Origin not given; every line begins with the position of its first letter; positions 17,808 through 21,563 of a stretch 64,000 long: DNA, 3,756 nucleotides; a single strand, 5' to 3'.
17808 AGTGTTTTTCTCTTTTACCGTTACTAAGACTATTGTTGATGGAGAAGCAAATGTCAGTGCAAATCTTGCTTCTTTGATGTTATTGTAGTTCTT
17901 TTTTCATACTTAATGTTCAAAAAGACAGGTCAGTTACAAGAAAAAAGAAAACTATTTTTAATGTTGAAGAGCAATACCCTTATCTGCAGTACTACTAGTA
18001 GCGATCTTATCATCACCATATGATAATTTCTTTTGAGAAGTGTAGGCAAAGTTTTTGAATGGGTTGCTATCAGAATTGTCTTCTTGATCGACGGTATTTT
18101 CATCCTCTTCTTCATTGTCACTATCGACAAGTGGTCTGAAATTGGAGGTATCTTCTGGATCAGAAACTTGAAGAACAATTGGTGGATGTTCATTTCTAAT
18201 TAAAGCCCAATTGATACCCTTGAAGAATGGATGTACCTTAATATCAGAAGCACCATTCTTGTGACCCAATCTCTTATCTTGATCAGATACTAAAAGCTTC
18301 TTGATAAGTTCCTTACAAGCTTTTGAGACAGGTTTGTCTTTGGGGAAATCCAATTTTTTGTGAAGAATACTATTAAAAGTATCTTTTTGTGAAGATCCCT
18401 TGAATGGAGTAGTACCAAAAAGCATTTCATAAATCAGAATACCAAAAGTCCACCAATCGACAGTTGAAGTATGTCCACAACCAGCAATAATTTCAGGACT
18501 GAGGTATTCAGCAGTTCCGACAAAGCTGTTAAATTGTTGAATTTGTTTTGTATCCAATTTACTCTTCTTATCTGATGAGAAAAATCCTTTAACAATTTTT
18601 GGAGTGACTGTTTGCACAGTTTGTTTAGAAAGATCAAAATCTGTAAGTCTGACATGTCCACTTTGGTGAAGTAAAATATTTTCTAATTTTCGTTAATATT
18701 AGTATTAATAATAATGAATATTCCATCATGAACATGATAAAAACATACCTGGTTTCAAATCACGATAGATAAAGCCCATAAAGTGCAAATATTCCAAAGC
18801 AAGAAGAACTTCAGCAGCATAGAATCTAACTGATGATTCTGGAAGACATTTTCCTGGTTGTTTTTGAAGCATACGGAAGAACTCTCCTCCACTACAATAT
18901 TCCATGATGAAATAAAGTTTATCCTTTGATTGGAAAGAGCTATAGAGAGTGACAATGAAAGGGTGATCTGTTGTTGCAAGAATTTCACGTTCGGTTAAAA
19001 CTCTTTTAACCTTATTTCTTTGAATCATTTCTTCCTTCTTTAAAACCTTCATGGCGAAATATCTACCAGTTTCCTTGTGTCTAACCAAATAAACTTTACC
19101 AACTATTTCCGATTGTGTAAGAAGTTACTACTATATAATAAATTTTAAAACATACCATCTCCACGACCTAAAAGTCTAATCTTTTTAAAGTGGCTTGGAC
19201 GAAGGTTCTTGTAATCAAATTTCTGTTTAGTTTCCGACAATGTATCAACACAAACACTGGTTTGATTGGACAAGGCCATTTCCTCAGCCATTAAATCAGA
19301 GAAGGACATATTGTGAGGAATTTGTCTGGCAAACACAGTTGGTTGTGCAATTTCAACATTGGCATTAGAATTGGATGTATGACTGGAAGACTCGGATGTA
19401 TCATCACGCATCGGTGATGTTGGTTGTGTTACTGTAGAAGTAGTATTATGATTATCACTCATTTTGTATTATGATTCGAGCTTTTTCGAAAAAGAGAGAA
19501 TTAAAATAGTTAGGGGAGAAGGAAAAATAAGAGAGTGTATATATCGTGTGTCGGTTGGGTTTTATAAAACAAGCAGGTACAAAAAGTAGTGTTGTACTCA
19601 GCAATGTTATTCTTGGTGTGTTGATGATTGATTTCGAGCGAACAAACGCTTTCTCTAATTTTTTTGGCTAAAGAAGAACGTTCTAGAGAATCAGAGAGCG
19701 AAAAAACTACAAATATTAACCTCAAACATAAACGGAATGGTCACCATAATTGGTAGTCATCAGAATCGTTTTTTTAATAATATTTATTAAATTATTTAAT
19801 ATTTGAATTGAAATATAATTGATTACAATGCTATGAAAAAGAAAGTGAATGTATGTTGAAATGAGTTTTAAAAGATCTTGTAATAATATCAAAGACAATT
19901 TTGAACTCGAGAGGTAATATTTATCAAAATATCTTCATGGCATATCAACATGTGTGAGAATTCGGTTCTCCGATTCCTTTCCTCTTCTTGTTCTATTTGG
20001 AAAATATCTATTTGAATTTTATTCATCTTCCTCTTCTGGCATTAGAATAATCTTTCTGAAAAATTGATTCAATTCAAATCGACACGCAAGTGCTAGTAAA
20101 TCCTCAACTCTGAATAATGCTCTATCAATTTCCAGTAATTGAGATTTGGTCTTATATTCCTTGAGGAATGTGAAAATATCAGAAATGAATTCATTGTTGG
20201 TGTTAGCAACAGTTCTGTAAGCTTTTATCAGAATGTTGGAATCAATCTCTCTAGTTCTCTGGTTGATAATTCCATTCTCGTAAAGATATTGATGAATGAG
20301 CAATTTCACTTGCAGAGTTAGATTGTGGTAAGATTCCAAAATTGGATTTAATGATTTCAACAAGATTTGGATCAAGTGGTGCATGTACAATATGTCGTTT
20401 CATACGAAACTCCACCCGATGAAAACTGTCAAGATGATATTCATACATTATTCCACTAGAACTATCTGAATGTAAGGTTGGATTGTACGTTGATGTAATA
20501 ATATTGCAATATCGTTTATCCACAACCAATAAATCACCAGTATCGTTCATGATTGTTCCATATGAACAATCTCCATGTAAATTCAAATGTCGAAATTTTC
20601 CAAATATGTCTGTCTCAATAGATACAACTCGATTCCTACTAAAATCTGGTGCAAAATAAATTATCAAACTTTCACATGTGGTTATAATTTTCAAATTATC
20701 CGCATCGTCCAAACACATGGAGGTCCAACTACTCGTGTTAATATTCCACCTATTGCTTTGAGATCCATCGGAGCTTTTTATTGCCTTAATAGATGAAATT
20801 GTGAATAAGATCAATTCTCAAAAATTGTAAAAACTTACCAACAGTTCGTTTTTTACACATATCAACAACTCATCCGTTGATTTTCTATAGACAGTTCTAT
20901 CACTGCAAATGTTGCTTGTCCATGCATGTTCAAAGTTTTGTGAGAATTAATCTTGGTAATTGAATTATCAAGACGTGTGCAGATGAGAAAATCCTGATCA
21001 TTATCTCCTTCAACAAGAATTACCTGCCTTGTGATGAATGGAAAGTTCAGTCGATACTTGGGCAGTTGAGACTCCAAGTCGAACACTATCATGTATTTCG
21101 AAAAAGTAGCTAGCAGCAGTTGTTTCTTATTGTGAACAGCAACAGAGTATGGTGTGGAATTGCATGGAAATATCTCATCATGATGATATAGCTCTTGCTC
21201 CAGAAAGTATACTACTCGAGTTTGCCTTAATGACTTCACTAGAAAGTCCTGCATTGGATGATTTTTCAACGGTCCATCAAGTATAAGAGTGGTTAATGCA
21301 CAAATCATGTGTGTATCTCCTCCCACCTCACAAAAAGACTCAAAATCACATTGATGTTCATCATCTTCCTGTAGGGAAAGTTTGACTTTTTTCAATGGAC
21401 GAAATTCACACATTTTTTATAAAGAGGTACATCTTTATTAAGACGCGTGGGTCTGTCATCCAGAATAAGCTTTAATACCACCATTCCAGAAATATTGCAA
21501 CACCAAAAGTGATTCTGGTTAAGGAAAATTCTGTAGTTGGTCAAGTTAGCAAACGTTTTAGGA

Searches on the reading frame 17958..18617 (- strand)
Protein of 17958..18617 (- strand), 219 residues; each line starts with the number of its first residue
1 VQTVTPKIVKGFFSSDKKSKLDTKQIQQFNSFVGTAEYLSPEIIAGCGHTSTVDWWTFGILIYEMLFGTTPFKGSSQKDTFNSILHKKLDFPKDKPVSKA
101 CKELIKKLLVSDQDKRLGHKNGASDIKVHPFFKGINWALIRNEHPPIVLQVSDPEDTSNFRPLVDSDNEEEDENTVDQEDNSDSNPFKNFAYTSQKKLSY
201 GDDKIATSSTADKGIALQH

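Call 64: search_protein_families(library=pfam, proteins=[window:17958-18617:-], max_evalue=0.001)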
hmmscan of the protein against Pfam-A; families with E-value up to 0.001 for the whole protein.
window:17958-18617:- (219 aa): 2 families
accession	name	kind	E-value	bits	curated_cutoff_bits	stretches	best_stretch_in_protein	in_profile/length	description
PF00069.31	Pkinase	-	6.3e-24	85.2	31.7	1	26-132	151-263/263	Protein kinase domain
PF07714.23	PK_Tyr_Ser-Thr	-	6.7e-09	35.9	23.1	1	34-117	166-249/258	Protein tyrosine and serine/threonine kinase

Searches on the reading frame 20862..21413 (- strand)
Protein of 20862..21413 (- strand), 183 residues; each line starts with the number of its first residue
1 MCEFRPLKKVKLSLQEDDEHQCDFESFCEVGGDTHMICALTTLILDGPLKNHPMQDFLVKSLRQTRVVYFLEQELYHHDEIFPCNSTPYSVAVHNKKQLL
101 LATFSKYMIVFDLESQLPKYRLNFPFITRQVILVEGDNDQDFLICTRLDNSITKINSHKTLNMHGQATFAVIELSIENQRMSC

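Call 64: search_protein_families(library=pfam, proteins=[window:20862-21413:-], max_evalue=0.001)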
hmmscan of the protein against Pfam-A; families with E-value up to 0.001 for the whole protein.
window:20862-21413:- (183 aa): 1 family
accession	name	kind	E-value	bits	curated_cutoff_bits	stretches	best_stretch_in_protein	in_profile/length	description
PF23751.1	Beta-prop_WDR11_1st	-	0.00059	19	26.7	1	96-154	244-302/476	WDR11 first beta-propeller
